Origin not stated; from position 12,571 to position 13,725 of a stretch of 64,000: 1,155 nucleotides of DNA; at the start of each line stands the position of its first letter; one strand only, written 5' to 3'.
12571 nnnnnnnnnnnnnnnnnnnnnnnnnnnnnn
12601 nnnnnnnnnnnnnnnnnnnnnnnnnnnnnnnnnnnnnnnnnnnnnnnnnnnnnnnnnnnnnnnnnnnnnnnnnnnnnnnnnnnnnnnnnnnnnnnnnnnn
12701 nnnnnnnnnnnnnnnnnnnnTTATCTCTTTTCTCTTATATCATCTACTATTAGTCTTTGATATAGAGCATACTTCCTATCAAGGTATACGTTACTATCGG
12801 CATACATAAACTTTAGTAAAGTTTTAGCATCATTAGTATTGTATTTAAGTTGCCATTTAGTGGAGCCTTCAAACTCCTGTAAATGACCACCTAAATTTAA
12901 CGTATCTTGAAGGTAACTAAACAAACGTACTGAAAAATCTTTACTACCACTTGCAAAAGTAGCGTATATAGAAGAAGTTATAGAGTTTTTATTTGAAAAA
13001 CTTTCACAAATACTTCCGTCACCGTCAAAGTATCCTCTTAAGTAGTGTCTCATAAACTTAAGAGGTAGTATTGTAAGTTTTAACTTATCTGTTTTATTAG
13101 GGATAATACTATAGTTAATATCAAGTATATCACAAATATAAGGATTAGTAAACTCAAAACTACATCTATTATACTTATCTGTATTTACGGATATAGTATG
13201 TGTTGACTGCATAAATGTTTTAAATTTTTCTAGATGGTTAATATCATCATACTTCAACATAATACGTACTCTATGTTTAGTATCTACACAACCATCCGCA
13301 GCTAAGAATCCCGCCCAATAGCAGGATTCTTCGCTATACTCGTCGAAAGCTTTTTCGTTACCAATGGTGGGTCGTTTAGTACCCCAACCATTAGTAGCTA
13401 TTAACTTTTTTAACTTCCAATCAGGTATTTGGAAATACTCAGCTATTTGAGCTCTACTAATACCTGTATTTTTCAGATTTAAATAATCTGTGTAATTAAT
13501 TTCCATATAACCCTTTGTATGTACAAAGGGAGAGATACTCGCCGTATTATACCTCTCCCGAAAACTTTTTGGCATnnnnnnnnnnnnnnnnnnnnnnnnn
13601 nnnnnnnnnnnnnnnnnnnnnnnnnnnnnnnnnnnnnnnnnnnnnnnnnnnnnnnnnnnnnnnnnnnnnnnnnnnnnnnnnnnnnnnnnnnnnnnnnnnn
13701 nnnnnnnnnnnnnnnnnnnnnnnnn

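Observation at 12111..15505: DNA polymerase gene interrupted in motif B by a ~1.1-kb group I-like intron encoding a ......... homing endonuclease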

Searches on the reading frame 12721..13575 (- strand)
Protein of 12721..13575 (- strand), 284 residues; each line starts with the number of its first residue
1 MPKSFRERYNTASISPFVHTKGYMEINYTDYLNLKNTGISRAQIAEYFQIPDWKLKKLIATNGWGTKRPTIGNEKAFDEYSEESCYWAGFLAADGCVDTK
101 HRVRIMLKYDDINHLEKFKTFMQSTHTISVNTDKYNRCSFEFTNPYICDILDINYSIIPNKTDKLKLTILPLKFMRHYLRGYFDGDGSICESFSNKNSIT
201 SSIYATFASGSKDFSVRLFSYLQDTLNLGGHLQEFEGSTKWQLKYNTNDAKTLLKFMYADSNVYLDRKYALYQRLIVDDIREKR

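Call 5: search_protein_families(library=pfam, proteins=[window:12721-13575:-], max_evalue=0.01)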
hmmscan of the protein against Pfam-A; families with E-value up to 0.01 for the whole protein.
window:12721-13575:- (284 aa): 2 families
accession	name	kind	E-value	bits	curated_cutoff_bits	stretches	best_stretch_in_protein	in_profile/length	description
PF14528.11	LAGLIDADG_3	-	9.3e-08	32.7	22.5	1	174-235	2-55/82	LAGLIDADG-like domain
PF00961.24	LAGLIDADG_1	-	0.0024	19.2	23.1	0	179-257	1-82/102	LAGLIDADG endonuclease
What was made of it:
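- Checked: a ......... ORF at 13575..12721 (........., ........; Pfam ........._3 E=9e-8, call 5);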

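Call 8: search_dna_similar(query=window:12721-13575:-, collection=phages, mode=protein, max_rows=40)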
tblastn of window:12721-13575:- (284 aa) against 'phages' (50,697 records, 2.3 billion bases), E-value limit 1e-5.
Records with a match: 131; places in all: 133; records where one place covers at least 80% of the query: 21.
Best place of each record, by identity: <60% 131.
By first word of the organism name: Staphylococcus 90; uncultured 7; Bacillus 7; Prevotella 4; Proteus 3; Brevibacillus 3; Salmonella 2; Listeria 2; Providencia 2; Alicyclobacillus 2; and 7 more.
By host as written in the record: Staphylococcus aureus 43; - 15; Staphylococcus sp. 7; Staphylococcus carnosus TM300 5; Staphylococcus aureus (phage propagation strain 47) 4; Staphylococcus aureus ATCC 25923 4; Prevotella sp. 4; Proteus mirabilis 3; and 33 more.
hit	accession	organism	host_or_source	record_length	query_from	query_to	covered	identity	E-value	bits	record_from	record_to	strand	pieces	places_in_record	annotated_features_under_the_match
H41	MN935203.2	Proteus phage VTCCBPA139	Proteus mirabilis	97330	24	284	92%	44.8%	7e-59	207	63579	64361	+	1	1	hypothetical protein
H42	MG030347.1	Proteus phage PM135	Proteus mirabilis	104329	24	284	92%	44.8%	7e-59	207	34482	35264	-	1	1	hypothetical protein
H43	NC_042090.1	Proteus phage PM135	Proteus mirabilis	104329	24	284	92%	44.8%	7e-59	207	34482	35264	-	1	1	endonuclease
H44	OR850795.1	Salmonella phage S.Inf 5-2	Salmonella enterica subsp. enterica ...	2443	18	284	94%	42.6%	5e-58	203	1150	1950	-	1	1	record has no annotation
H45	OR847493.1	Listeria phage LM 4-11-1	Listeria monocytogenes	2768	18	284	94%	42.6%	1e-57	203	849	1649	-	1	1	record has no annotation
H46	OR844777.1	Escherichia phage ECO111 5-P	Escherichia coli O111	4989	18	284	94%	42.6%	3e-57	203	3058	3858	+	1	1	record has no annotation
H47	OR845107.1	Salmonella phage S.Hadar 4-5-1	Salmonella enterica subsp. enterica ...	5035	18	284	94%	42.6%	3e-57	203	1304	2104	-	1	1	record has no annotation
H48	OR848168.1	Listeria phage LM 4-14-1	Listeria monocytogenes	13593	18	284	94%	42.3%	1e-55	198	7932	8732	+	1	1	record has no annotation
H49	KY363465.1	Providencia phage vB_PreS_PR1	Providencia sp.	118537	24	284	92%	41.5%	5e-53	191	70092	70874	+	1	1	hypothetical protein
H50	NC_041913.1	Providencia phage vB_PreS_PR1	Providencia sp.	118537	24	284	92%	41.5%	5e-53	191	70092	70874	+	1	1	endonuclease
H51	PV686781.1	Alicyclobacillus phage MMB025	Alicyclobacillus acidoterrestris MMB007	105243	10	268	91%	28.4%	3e-12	72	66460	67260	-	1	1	endonuclease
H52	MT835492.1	Bacteriophage sp.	human fecal samples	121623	10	273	93%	27.1%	9e-16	83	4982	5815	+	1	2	record has no annotation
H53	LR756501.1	uncultured phage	metagenomic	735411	17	277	92%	27.2%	2e-14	79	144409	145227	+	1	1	record has no annotation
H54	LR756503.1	uncultured phage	metagenomic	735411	17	277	92%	27.2%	2e-14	79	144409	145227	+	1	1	record has no annotation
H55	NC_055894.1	uncultured phage cr6_1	human feces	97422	73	274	71%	33.0%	1e-15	83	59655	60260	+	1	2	endonuclease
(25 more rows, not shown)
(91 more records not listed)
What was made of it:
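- Closest known: Single-chain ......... homing endonucleases. Same: Amino-acid identity to intron-encoded endonucleases of Staphylococcus phages is about 31% (call 8).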

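Call 10: get_annotated_region(hit=H50, flank=3500)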
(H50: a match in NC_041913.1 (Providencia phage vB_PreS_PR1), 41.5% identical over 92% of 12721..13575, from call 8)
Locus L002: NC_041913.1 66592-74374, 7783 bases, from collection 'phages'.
description: Providencia phage vB_PreS_PR1, complete genome.
organism: Providencia phage vB_PreS_PR1 (NCBI taxid 1931407)
taxonomy: Viruses; Duplodnaviria; Heunggongvirae; Uroviricota; Caudoviricetes; Demerecviridae; Priunavirus; Priunavirus PR1
host: Providencia sp.; source: wastewater plant raw effluent; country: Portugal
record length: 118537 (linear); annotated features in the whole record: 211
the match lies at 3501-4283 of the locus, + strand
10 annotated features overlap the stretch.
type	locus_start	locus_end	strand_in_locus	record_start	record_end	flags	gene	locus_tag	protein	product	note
CDS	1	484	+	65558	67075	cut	-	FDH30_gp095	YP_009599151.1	DNA helicase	-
CDS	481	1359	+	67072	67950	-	-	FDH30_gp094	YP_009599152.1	DNA replication primase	-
CDS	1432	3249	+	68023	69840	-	-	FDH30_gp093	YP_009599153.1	DNA polymerase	-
CDS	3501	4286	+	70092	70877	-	-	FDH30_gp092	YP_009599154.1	endonuclease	-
CDS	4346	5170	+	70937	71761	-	-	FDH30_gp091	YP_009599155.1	DNA polymerase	-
CDS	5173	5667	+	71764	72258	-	-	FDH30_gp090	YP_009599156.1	hypothetical protein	-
CDS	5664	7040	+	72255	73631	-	-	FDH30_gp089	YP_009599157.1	helicase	-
CDS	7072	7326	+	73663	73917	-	-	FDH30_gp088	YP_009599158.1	hypothetical protein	-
CDS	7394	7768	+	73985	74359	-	-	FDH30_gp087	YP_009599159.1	hypothetical protein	-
CDS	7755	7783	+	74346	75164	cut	-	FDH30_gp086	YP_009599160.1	single strand DNA binding protein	-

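Call 11: get_annotated_region(hit=H43, flank=3500)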
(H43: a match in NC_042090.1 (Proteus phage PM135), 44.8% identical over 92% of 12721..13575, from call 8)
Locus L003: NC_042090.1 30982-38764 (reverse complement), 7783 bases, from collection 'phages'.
description: Proteus phage PM135, complete genome.
organism: Proteus phage PM135 (NCBI taxid 2048008)
taxonomy: Viruses; Duplodnaviria; Heunggongvirae; Uroviricota; Caudoviricetes; Demerecviridae; Novosibvirus; Novosibvirus PM135
host: Proteus mirabilis; source: -; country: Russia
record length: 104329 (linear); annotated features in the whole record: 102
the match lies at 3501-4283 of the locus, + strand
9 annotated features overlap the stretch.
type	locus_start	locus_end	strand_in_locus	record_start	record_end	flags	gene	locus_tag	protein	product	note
CDS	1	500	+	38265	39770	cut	-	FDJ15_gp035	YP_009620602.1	DNA helicase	-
CDS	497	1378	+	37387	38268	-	-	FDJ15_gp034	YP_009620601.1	DNA replication primase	-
CDS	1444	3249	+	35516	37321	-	-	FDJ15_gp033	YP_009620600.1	DNA polymerase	-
CDS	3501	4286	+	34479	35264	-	-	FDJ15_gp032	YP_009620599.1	endonuclease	-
CDS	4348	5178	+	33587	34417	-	-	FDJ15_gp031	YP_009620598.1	DNA polymerase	-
CDS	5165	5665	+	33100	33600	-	-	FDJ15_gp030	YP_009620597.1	hypothetical protein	-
CDS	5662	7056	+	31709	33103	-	-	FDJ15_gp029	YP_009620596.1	putative ATP-dependent helicase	-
CDS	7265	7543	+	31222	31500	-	-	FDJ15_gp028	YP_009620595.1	hypothetical protein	-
CDS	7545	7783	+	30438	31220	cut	-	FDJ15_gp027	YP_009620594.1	single strand DNA binding protein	-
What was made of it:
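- Public annotations of PR1 and PM135 list two separate 'DNA polymerase' CDSs flanking an 'endonuclease' (calls 10, 11).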

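Call 13: get_annotated_region(hit=H48, flank=3500)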
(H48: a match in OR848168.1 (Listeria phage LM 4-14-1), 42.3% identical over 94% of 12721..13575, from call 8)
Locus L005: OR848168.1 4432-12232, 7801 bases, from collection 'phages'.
description: UNVERIFIED_ORG: Listeria phage LM 4-14-1 clone NODE_71_length_13593_cov_3.942513 genomic sequence.
organism: Listeria phage LM 4-14-1 (NCBI taxid 3113836)
taxonomy: Viruses
host: Listeria monocytogenes; source: wastewater; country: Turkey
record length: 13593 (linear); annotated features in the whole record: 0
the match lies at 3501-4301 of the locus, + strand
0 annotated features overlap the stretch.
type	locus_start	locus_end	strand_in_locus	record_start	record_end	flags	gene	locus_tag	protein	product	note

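Call 24: find_related_loci(query=window:12721-13506:-, collection=viral_contigs, flank=3000)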
Query window:12721-13506:- (261 aa) in viral_contigs; peptide patterns used: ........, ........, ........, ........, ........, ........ (x = any residue, [..] = any of these).
9 stretches matched a pattern; 5 encode a relative of the query (tblastn E <= 1e-3); 5 distinct loci.
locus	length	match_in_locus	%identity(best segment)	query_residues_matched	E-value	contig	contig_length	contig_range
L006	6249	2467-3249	80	1-261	7e-148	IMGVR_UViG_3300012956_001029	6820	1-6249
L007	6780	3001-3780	75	1-260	9e-140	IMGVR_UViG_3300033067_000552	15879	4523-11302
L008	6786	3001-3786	76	1-261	2e-138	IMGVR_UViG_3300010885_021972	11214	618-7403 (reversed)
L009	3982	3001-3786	71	1-261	2e-133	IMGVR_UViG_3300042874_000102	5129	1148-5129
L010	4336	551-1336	70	1-261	2e-129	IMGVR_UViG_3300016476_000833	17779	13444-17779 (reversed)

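Call 46: search_solved_structures(query=window:12721-13506:-, max_evalue=1, show_alignments=1)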
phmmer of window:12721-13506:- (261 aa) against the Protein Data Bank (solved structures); distinct sequences matched with E-value up to 1: 1.
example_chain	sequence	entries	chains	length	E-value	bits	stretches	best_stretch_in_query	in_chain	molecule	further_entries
1mow_A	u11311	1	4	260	0.32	14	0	154-227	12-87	chimera of homing endonuclease I-DmoI and DNA endonuclease I-CreI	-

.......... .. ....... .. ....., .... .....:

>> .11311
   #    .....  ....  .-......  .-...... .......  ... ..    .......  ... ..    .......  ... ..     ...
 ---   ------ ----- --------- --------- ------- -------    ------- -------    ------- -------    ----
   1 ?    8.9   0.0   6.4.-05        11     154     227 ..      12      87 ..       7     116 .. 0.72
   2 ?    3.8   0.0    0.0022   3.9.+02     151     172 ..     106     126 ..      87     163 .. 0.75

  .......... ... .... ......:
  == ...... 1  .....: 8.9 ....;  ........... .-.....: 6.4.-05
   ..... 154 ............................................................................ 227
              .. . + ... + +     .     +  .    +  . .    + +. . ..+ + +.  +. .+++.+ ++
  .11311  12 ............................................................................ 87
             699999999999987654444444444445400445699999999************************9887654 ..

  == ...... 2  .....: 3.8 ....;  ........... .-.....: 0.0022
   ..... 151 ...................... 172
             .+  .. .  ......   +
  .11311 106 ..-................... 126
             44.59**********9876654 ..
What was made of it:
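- Closest known: Single-chain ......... homing endonucleases. Different: Similarity to any solved structure is very low: a single-sequence search gave E=0.32 (call 46).
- Tried and rejected: A single-sequence PDB search with the endonuclease was uninformative, E=0.32 (call 46).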

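Call 48: search_protein_families(library=phrogs, proteins=[window:12721-13506:-], max_evalue=0.001)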
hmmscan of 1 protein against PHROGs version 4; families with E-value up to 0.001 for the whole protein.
window:12721-13506:- (261 aa): 1 family
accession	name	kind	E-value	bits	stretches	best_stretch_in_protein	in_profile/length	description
phrog_4645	-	DNA, RNA and nucleotide metabolism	1.3e-54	186.5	1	7-254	48-305/308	endonuclease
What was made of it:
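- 12721..13506 (-): Homing endonuclease gene in the loop of P8: 261 aa, two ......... motifs (..GFLAADG.., ..GYFDGDG..). The stop codon at 12723..12721 lies inside the P8 3' strand. PHROG 4645 at 1e-54 (call 48).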

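Call 68: search_solved_structures(query=A2, max_evalue=1, show_alignments=1)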
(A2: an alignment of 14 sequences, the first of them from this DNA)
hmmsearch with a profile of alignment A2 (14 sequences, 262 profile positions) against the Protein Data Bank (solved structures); distinct sequences matched with E-value up to 1: 25.
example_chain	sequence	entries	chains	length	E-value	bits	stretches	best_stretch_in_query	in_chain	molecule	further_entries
2dch_X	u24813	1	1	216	7.4e-06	28.8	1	63-236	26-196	putative homing endonuclease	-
3mx9_A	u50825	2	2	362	9.7e-05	25.2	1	151-208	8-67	Protein scV3V2(G19S) | scV3V2(G19S)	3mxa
1mow_A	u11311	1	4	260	0.014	18.1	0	150-208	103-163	chimera of homing endonuclease I-DmoI and DNA endonuclease I-CreI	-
2xe0_B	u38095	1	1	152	0.038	16.7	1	153-211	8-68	I-CREI V2V3 VARIANT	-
3mxb_A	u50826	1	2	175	0.072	15.8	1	150-209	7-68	V3(E8K)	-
3fd2_A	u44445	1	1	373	0.091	15.4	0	150-168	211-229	Site-specific DNA endonuclease I-MsoI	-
2xe0_A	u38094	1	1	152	0.13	15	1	153-209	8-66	I-CREI V2V3 VARIANT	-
2vbn_A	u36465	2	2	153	0.13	14.9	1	153-209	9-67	DNA ENDONUCLEASE I-CREI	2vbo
2i3q_A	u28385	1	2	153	0.13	14.9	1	153-208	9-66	DNA endonuclease I-CreI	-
6fb0_B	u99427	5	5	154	0.2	14.3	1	153-217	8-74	DNA endonuclease I-CreI | I-CreI monomer B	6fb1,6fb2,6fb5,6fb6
2vbj_A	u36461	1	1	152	0.37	13.4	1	153-210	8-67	DNA ENDONUCLEASE I-CREI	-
4aab_A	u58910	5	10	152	0.39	13.3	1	153-209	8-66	DNA ENDONUCLEASE I-CREI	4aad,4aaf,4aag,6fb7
2vbn_B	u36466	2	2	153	0.4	13.3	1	153-209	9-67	DNA ENDONUCLEASE I-CREI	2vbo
4aae_A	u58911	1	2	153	0.4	13.3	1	153-209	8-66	DNA ENDONUCLEASE I-CREI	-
1u0d_A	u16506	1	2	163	0.4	13.3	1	153-208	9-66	DNA endonuclease I-CreI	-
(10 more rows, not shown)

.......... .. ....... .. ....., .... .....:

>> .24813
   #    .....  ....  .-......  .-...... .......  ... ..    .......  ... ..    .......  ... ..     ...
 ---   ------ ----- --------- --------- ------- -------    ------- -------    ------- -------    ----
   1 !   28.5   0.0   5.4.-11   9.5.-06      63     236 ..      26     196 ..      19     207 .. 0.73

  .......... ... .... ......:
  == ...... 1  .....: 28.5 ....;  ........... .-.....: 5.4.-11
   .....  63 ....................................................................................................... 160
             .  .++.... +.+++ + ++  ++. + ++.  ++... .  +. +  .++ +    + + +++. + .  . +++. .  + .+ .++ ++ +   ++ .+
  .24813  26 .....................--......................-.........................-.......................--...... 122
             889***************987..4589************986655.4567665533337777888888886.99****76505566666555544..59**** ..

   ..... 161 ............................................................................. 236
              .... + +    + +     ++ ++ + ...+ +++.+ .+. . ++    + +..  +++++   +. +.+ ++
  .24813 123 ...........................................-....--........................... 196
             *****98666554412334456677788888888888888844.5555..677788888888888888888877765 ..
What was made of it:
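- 12721..13506 (-): The family profile matches PDB 2dch over both domains, E=7e-6 (call 68).
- On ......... homing endonuclease: The profile hits PDB 2dch across both domains, E=7e-6 (call 68).
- Closest known: Single-chain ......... homing endonucleases. Same: The profile match covers both domains (call 68).
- Tried and rejected: The family profile was needed (call 68).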

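Call 69: search_protein_families(library=pfam, alignment_id=A2, max_evalue=0.1)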
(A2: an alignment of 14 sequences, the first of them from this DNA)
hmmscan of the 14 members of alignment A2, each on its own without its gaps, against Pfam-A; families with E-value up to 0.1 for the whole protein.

A. member 1, seq(261 aa): 2 families
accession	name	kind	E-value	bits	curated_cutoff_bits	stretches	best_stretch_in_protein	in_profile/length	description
PF14528.11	LAGLIDADG_3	-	7.2e-08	33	22.5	1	151-212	2-55/82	LAGLIDADG-like domain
PF00961.24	LAGLIDADG_1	-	0.0019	19.5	23.1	1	156-234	1-82/102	LAGLIDADG endonuclease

B. families by the number of members that match (of 14 scanned): 9 families
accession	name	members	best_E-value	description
PF14528.11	LAGLIDADG_3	14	5.3e-10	LAGLIDADG-like domain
PF00961.24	LAGLIDADG_1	8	1.1e-05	LAGLIDADG endonuclease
PF17475.7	Binary_toxB_2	2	0.015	Clostridial binary toxin B/anthrax toxin PA domain 2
PF04218.19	CENP-B_N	1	0.00099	CENP-B N-terminal DNA-binding domain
PF03259.23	Robl_LC7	1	0.016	Roadblock/LC7 domain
PF24533.1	Tri-helical_Ada2b_C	1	0.046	Ada2b-like, C-terminal tri-helical domain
PF16668.10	JLPA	1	0.049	Adhesin from Campylobacter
PF13542.12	HTH_Tnp_ISL3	1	0.072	Helix-turn-helix domain of transposase family ISL3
PF10075.15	CSN8_PSD8_EIF3K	1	0.073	CSN8/PSMD8/EIF3K family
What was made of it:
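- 12721..13506 (-): Pfam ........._3 at 33 bits against a cut-off of 22.5 (calls 5, 69).
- On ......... homing endonuclease: Pfam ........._3 scores 33 bits against a cut-off of 22.5, and all 14 homologues match it (call 69).
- Closest known: Single-chain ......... homing endonucleases. Different: There is an extra N-terminal region of about 60 aa with only faint helix-turn-helix hints (call 69).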
